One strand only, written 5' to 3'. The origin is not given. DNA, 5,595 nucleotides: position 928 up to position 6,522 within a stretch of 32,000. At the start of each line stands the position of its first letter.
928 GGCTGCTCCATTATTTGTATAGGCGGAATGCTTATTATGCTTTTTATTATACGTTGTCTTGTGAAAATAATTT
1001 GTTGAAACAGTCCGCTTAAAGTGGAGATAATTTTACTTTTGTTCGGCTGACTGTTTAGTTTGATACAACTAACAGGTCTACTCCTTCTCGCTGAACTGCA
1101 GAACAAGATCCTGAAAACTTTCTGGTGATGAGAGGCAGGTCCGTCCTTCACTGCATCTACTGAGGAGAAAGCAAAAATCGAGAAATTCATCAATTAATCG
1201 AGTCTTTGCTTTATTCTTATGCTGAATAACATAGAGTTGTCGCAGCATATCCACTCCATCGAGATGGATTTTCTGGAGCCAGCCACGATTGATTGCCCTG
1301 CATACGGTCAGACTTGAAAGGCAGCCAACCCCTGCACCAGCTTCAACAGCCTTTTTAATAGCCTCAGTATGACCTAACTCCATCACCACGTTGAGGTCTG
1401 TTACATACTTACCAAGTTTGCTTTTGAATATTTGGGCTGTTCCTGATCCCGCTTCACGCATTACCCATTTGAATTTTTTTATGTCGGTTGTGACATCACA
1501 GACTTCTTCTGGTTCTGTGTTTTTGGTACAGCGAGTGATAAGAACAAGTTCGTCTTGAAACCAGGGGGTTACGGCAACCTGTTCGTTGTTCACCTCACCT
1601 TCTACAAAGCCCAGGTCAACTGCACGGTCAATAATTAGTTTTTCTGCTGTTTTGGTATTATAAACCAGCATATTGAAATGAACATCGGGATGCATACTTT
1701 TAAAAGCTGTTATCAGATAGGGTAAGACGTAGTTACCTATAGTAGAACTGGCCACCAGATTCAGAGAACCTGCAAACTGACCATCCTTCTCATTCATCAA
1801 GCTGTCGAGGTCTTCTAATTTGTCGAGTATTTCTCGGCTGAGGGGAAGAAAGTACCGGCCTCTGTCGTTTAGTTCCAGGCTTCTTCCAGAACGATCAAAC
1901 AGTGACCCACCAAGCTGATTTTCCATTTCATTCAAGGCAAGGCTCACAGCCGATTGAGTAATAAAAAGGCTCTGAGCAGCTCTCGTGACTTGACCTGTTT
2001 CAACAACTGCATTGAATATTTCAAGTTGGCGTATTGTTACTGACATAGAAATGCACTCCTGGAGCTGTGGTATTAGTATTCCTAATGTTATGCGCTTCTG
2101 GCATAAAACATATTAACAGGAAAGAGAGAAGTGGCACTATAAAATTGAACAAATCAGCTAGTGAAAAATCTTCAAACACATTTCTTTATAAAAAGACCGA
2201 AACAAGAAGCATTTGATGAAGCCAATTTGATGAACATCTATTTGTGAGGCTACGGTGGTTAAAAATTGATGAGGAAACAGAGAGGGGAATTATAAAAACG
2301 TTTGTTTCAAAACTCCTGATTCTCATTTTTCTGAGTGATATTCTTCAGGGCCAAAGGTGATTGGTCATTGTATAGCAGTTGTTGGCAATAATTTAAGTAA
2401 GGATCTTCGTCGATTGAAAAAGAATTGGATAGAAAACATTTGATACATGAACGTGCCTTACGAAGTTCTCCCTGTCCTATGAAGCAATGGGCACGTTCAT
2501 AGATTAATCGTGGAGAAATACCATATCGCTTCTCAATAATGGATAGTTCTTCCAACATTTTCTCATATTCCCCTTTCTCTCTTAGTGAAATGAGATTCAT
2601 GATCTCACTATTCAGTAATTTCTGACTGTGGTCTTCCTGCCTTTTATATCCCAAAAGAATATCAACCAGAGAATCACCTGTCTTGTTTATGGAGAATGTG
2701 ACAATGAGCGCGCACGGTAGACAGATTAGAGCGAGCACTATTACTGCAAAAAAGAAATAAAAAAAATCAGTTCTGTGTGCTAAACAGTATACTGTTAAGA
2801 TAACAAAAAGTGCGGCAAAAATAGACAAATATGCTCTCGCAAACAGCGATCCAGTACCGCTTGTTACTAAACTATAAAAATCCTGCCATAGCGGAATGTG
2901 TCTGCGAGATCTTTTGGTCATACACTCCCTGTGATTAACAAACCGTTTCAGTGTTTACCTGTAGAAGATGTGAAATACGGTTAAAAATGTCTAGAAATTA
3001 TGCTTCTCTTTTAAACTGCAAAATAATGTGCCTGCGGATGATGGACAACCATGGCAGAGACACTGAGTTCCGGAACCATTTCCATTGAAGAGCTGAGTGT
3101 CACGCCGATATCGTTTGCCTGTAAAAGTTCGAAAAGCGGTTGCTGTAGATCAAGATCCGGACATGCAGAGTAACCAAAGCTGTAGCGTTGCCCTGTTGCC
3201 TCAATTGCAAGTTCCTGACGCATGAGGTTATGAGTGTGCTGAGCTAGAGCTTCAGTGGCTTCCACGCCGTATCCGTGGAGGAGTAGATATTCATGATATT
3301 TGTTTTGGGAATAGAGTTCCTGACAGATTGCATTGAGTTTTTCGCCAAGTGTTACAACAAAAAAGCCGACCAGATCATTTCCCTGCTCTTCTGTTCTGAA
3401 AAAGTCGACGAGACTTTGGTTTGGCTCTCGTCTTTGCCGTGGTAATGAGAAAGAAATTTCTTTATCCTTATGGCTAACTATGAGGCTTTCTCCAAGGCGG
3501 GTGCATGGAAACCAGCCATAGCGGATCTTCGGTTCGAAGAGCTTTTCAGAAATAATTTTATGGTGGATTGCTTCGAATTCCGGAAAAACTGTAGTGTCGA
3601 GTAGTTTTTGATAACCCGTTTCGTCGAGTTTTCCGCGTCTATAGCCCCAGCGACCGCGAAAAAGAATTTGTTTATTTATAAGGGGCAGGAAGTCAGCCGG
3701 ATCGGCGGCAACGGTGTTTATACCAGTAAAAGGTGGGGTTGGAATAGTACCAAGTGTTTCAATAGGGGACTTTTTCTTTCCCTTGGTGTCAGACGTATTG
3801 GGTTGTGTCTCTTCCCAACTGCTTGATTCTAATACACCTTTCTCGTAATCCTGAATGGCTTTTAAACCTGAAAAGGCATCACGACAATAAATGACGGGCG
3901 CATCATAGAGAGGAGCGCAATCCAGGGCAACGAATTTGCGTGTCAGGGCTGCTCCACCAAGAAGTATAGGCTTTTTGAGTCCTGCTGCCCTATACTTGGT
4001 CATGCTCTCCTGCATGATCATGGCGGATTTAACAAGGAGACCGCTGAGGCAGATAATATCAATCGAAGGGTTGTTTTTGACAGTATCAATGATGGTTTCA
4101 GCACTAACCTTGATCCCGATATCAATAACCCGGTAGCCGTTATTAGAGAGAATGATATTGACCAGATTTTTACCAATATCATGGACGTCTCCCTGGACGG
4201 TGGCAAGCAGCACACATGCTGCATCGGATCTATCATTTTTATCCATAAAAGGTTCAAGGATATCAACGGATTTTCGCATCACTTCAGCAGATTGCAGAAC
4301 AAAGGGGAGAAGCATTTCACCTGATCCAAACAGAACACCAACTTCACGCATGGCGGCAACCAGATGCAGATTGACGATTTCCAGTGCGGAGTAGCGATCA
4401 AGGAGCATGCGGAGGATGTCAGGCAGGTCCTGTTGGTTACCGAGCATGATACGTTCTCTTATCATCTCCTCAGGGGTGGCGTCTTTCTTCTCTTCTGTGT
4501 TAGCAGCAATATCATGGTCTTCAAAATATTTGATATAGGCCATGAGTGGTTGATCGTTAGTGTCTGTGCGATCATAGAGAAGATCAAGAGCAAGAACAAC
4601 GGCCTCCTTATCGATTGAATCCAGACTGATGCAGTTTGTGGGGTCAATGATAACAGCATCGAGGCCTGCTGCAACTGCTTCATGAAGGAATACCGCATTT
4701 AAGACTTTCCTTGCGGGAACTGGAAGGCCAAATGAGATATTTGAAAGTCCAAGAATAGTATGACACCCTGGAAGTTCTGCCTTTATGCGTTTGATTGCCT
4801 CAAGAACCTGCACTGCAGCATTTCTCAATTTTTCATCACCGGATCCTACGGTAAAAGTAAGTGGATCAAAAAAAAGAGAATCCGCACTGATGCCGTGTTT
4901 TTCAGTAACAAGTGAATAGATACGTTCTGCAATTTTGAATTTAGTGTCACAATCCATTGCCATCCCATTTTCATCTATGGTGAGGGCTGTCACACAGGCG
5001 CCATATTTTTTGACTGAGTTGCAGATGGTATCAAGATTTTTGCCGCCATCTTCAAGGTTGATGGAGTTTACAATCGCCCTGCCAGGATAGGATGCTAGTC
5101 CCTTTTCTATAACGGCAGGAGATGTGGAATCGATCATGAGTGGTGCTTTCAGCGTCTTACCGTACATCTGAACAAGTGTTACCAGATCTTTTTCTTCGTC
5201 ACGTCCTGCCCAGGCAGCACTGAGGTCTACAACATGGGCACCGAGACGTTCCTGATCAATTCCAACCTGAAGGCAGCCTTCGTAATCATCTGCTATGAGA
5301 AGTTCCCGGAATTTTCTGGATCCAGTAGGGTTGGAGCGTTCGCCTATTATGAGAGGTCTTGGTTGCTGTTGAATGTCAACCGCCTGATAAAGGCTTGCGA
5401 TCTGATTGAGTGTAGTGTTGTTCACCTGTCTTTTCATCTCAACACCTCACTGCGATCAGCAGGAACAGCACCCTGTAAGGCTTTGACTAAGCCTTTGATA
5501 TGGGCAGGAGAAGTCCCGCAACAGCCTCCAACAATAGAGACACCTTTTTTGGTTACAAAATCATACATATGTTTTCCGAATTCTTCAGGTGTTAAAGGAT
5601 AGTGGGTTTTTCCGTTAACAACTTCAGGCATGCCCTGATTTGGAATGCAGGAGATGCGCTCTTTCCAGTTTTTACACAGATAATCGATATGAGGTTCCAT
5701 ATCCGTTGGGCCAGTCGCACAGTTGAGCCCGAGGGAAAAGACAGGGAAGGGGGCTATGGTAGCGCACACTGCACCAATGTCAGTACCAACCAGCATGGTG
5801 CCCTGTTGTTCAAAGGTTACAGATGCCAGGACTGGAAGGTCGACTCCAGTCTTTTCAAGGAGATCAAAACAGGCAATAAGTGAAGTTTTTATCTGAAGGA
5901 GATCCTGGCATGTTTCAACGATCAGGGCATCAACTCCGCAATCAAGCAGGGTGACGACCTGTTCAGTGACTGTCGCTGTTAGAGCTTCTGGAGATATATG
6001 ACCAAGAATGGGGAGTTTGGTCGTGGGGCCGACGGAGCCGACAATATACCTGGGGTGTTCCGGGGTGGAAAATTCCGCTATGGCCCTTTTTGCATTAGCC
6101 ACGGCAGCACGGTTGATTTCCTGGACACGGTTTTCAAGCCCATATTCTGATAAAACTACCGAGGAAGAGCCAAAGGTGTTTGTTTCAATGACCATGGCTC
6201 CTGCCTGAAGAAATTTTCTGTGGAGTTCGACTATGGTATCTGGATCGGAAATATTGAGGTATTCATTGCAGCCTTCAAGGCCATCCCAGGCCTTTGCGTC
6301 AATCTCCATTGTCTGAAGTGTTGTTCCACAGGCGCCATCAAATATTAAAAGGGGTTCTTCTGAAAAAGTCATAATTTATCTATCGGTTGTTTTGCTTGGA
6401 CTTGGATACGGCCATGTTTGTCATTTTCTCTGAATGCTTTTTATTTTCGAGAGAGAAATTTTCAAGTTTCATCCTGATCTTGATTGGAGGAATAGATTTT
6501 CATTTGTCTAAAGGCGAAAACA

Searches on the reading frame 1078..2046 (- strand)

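Call 71: search_protein_families(library=ncbifam, proteins=[window:1078-2046:-], max_evalue=1e-10)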
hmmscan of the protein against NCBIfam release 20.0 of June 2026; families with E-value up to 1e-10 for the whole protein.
window:1078-2046:- (322 aa): 44 families (the best 25 are shown)
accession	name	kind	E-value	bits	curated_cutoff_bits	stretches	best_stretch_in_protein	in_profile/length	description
NF040889.1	trans_reg_YeiE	equivalog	4.5e-77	259.1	480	1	1-292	1-286/288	DNA-binding transcriptional regulator YeiE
NF008095.0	PRK10837.1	subfamily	2.4e-71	240.3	281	1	1-292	1-286/290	LysR family transcriptional regulator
NF040786.1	LysR_Sec_metab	equivalog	4.9e-67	226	250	1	5-292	3-294/298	selenium metabolism-associated LysR family transcriptional regulator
TIGR03339.1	phn_lysR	subfamily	2.4e-42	145.1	341.1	1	7-290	1-277/279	aminoethylphosphonate catabolism associated LysR family transcriptional regulator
NF047520.1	trans_act_CidR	equivalog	9.7e-35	120.2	415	1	4-291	2-287/292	cidABC operon transcriptional activator CidR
NF045990.1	TransRegCbbRRhodb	equivalog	9.5e-33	113.5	450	1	2-287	5-291/304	LysR family regulator CbbR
NF053705.1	TransRegGltCGpos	equivalog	4.2e-32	111.6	350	1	5-291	3-288/300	glutamate biosynthesis transcriptional regulator GltC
NF008416.0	PRK11242.1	equivalog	6.8e-30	104.4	277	1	5-291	3-286/300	transcriptional regulator CynR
NF041036.1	decaheme_TF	subfamily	6.9e-29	101.3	210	1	6-290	4-290/301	multiheme cytochrome-associated LysR family transcriptional regulator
NF008722.0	PRK11716.1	equivalog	1.6e-27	96.3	246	1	4-289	2-287/293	HTH-type transcriptional activator IlvY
NF040888.1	trans_reg_YafC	equivalog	5.4e-27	94.4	470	1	1-291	1-288/293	DNA-binding transcriptional regulator YafC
NF008352.0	PRK11139.1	subfamily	9.9e-25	87.2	288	1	8-291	11-287/305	transcriptional regulator GcvA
NF047711.1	PutUtilRegPtrR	equivalog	2.2e-24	86.1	400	1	5-253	3-244/283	putrescine utilization regulator PtrR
NF052633.1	LysR_TF_PsrA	exception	1.3e-22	80.1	540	1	5-285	7-285/297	L-proline-binding transcription factor PsrA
NF009327.0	PRK12684.1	subfamily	2.1e-22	79.7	402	1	5-247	3-247/313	CysB family HTH-type transcriptional regulator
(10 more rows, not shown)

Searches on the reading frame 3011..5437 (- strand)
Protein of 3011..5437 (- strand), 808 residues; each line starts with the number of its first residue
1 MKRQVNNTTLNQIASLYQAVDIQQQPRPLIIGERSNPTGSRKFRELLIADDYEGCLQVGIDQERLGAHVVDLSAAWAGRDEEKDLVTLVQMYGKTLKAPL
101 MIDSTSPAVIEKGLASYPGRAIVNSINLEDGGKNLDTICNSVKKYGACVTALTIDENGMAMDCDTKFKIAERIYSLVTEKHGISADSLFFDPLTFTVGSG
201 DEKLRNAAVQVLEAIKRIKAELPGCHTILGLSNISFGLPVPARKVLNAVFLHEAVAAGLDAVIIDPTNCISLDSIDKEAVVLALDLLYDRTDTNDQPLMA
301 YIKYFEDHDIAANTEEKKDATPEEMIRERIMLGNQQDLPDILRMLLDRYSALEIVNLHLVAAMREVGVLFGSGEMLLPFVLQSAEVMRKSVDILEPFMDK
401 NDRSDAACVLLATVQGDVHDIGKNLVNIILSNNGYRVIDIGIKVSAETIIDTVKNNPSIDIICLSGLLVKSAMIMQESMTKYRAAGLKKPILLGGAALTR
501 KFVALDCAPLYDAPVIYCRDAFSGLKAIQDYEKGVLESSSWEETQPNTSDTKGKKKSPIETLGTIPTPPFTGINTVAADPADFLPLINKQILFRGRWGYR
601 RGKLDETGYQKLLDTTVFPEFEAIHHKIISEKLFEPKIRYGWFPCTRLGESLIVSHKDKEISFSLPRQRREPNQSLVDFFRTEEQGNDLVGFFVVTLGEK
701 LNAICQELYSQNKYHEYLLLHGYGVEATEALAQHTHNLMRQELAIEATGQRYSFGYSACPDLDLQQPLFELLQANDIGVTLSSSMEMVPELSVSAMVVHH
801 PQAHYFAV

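Call 71: search_protein_families(library=ncbifam, proteins=[window:3011-5437:-], max_evalue=1e-10)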
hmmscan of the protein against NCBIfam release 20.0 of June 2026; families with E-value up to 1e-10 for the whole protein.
window:3011-5437:- (808 aa): 10 families
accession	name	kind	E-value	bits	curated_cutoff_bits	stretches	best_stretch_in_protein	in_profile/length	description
TIGR02082.1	metH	equivalog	5.4e-207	690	1010.85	1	2-808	317-1182/1182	methionine synthase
NF007024.0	PRK09490.1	equivalog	2.4e-130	436.4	1497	1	3-808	335-1199/1234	methionine synthase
NF005719.0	PRK07535.1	domain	3.7e-56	190.2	259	1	29-282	2-245/268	methyltetrahydrofolate:corrinoid/iron-sulfur protein methyltransferase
TIGR02370.1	pyl_corrinoid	subfamily_domain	4e-32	111.2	215.3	1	330-504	6-183/197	methyltransferase cognate corrinoid protein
NF047996.1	corrin_MtgC_2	exception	4.2e-31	108.1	370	1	330-508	12-192/212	glycine betaine-specific corrinoid protein MtgC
NF041607.1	dimeth_corrin_MtbC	equivalog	1.1e-28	100.2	350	1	348-502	23-179/203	dimethylamine corrinoid protein MtbC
NF040758.1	CODH_ACS_meth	exception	2.3e-25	89.4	370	1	29-286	5-253/261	carbon monoxide dehydrogenase/acetyl-CoA synthase methytransferase subunit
NF040669.1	MtaC2_Meth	equivalog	1.3e-24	87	450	1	322-510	42-230/267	methanol--corrinoid protein MtaC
NF047995.1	corrinoid_MtgC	exception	2.5e-23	82.7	310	1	347-483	30-167/215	glycine betaine-specific corrinoid protein MtgC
NF040655.1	MtaC_Meth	equivalog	1.9e-22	79.5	420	1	325-505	38-217/253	methanol--corrinoid protein MtaC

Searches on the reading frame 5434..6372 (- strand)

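Call 71: search_protein_families(library=ncbifam, proteins=[window:5434-6372:-], max_evalue=1e-10)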
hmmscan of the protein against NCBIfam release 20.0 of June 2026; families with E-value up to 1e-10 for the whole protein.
window:5434-6372:- (312 aa): 5 families
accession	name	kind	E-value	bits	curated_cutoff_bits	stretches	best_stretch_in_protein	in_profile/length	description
TIGR02082.1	metH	equivalog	1.7e-94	317.5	1010.85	1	6-308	3-321/1182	methionine synthase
NF006396.0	PRK08645.1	equivalog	3.4e-72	243.4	453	1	6-309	10-294/611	bifunctional homocysteine S-methyltransferase/methylenetetrahydrofolate reductase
NF007024.0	PRK09490.1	equivalog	6.4e-65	219.6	1497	1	5-307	17-337/1234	methionine synthase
NF005718.0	PRK07534.1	equivalog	3.4e-44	151.5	338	1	5-307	12-302/337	betaine--homocysteine S-methyltransferase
NF007020.0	PRK09485.1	equivalog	6.8e-30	104.2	215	1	3-300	8-304/306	homocysteine S-methyltransferase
